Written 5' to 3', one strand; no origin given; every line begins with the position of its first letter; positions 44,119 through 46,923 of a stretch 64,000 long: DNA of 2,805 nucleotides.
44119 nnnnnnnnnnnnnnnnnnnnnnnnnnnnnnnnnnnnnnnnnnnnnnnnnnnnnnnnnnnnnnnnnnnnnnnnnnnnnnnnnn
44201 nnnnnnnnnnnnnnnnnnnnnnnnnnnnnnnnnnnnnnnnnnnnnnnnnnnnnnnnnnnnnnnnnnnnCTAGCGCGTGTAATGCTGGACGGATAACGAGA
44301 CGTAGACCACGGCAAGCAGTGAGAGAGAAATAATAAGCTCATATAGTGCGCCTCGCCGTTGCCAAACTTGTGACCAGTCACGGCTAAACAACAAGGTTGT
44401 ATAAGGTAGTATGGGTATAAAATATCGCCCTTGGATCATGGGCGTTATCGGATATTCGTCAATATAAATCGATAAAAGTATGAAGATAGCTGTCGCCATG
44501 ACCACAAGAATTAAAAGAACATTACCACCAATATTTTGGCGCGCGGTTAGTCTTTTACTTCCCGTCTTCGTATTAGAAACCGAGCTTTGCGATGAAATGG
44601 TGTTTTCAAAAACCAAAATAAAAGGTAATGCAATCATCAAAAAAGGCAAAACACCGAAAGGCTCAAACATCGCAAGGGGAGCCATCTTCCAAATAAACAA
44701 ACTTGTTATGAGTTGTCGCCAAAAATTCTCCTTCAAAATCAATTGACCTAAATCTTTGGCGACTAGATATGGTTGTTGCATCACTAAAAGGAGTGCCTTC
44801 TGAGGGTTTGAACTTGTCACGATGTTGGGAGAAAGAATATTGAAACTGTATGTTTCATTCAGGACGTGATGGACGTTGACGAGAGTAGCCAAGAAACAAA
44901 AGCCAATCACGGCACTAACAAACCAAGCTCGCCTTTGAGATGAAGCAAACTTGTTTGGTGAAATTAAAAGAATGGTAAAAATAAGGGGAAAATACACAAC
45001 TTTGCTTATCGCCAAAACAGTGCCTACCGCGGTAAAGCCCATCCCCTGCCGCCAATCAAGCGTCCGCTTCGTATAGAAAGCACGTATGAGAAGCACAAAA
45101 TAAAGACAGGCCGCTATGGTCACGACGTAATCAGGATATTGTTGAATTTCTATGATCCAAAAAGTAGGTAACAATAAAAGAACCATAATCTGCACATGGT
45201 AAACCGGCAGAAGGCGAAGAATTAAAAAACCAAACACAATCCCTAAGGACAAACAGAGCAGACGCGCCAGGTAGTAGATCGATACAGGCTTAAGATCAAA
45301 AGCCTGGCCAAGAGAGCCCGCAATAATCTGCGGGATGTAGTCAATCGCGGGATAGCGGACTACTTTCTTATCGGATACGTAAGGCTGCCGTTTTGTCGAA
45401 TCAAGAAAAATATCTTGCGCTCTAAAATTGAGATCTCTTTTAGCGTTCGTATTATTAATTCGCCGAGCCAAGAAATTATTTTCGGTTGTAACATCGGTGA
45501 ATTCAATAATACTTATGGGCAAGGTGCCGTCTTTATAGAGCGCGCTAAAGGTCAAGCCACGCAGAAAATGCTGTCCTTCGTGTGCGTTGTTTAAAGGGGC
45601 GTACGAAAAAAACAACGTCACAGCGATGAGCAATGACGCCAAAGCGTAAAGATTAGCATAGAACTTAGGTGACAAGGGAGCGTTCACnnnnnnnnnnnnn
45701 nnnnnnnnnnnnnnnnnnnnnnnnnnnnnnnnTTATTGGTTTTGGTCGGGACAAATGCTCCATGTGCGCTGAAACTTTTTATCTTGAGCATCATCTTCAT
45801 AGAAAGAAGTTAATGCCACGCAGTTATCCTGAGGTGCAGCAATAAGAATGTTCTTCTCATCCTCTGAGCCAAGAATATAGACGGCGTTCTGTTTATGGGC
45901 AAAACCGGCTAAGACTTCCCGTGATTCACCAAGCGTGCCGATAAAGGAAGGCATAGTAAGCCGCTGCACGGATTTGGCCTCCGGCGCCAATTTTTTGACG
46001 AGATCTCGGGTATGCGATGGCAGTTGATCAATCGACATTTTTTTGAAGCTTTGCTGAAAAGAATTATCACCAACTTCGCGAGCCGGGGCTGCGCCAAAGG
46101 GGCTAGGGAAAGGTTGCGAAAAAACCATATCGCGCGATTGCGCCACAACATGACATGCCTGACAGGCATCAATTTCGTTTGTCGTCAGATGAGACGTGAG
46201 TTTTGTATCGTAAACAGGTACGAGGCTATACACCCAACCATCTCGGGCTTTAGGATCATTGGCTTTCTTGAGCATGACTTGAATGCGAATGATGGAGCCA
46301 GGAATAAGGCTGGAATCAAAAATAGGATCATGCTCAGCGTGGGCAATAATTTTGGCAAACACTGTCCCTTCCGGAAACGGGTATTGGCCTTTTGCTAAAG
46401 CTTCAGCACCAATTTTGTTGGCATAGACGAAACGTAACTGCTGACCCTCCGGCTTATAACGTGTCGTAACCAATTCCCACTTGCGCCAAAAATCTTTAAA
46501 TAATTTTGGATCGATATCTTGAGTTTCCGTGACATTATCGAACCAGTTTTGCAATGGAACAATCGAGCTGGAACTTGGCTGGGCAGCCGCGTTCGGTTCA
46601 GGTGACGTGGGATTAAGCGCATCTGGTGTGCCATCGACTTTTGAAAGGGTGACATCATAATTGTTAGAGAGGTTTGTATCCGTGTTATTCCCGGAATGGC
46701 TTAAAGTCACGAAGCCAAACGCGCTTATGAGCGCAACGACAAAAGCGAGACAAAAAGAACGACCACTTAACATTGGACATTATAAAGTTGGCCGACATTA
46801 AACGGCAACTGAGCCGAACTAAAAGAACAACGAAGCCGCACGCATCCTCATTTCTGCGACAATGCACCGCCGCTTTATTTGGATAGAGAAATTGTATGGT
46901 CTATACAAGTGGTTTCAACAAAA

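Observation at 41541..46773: Duplicated cytochrome-P460-like haem proteins with a shared novel C-terminal domain bracketing the enzyme pair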

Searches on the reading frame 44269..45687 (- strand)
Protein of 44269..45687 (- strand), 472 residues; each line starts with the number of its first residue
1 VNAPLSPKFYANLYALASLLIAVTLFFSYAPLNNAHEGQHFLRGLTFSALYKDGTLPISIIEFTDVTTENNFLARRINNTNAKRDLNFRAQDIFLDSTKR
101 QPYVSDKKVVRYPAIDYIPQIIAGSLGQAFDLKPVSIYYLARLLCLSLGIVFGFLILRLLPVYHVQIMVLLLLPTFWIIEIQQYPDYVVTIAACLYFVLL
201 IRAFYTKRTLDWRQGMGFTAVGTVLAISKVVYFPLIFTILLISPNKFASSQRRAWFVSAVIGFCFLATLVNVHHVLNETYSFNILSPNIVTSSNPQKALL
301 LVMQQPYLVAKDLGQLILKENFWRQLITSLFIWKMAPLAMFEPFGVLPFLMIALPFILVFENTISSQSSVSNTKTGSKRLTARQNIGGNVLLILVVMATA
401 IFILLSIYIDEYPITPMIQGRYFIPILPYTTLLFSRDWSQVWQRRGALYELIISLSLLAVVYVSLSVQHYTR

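Call 3: search_protein_families(library=pfam, proteins=[window:44269-45687:-], max_evalue=0.1)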
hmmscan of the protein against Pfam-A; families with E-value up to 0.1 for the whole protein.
window:44269-45687:- (472 aa): 1 family
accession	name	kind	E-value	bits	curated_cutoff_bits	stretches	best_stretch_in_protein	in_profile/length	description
PF09913.15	DUF2142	-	4.6e-17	62.3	30.1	1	78-429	60-394/395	Predicted membrane protein (DUF2142)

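Call 25: search_protein_families(library=ncbifam, proteins=[window:44269-45687:-], max_evalue=0.01)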
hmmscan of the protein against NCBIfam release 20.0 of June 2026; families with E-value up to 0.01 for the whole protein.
window:44269-45687:- (472 aa): 0 families

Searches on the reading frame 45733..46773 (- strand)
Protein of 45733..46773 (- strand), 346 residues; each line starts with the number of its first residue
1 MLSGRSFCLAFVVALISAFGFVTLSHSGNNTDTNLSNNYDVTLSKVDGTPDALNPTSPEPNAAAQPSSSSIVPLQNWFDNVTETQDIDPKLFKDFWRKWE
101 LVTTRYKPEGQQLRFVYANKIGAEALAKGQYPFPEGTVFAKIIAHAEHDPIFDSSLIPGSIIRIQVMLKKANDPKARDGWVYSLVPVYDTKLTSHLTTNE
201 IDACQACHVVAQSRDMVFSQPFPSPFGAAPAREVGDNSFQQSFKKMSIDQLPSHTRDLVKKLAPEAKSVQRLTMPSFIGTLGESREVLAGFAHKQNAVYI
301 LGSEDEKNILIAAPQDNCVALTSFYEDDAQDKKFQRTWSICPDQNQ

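Call 3: search_protein_families(library=pfam, proteins=[window:45733-46773:-], max_evalue=0.1)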
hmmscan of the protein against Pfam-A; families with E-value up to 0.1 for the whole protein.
window:45733-46773:- (346 aa): 1 family
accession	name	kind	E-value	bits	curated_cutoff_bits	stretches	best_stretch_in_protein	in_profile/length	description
PF16694.10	Cytochrome_P460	-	5.2e-20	72.5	27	1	96-219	4-125/125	Cytochrome P460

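Call 25: search_protein_families(library=ncbifam, proteins=[window:45733-46773:-], max_evalue=0.01)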
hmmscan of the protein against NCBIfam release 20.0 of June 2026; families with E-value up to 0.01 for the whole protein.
window:45733-46773:- (346 aa): 0 families
